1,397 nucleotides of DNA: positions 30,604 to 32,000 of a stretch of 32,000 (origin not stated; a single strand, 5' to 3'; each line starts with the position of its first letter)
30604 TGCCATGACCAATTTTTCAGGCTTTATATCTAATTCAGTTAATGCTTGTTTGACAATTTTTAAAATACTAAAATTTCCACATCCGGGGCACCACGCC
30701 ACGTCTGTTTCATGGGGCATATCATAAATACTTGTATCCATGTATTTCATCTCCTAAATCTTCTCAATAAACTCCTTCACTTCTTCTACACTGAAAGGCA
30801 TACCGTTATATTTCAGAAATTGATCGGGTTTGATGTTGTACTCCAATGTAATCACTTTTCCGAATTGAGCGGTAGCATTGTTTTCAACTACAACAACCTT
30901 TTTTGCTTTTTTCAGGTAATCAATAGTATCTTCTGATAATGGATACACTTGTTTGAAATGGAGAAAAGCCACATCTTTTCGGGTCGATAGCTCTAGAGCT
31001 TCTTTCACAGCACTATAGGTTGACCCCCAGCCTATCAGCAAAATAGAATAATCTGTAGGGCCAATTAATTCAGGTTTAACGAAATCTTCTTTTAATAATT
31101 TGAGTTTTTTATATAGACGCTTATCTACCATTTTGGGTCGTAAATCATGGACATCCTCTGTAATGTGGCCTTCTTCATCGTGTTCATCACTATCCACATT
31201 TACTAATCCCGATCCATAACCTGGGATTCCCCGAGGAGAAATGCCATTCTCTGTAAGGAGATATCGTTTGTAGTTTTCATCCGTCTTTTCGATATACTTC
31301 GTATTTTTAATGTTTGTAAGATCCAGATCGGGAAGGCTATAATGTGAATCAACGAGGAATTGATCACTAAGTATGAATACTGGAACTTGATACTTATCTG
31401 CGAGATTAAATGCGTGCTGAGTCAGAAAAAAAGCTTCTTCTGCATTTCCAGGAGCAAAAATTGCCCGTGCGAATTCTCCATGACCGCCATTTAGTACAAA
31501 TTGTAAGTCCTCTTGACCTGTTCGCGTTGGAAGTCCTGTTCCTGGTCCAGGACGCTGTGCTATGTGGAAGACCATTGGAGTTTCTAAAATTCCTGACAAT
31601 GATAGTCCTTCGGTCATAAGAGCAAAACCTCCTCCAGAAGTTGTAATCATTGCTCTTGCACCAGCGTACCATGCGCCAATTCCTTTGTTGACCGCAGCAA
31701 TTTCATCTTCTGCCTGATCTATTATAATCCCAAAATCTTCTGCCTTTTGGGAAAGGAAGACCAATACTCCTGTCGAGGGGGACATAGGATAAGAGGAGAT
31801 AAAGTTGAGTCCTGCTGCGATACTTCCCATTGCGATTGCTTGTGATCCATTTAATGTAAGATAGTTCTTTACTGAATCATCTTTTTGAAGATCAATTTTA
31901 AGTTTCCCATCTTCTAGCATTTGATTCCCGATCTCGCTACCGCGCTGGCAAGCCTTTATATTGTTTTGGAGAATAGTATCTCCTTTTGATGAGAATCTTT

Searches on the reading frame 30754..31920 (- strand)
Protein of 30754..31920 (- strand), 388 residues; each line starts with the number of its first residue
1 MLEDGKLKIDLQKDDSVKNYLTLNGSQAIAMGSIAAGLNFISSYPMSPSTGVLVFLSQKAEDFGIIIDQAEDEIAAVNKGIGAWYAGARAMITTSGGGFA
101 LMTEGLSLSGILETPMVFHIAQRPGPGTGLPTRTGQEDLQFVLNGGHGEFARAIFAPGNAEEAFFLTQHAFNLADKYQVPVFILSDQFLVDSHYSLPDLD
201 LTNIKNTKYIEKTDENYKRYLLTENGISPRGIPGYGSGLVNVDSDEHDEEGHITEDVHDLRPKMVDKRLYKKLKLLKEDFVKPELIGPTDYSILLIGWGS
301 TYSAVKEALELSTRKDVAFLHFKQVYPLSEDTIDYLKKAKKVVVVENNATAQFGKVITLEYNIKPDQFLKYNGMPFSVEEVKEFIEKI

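Call 8: search_protein_families(library=pfam, proteins=[window:30754-31920:-])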
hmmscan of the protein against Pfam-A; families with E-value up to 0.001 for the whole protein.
window:30754-31920:- (388 aa): 2 families
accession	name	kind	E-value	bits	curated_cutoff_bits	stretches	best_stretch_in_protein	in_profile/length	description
PF01855.24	POR_N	-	4.7e-51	174.2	27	1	32-260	2-224/231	Pyruvate flavodoxin/ferredoxin oxidoreductase, thiamine diP-bdg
PF02780.25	Transketolase_C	-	0.00077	19.8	25.9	0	293-350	12-72/124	Transketolase, C-terminal domain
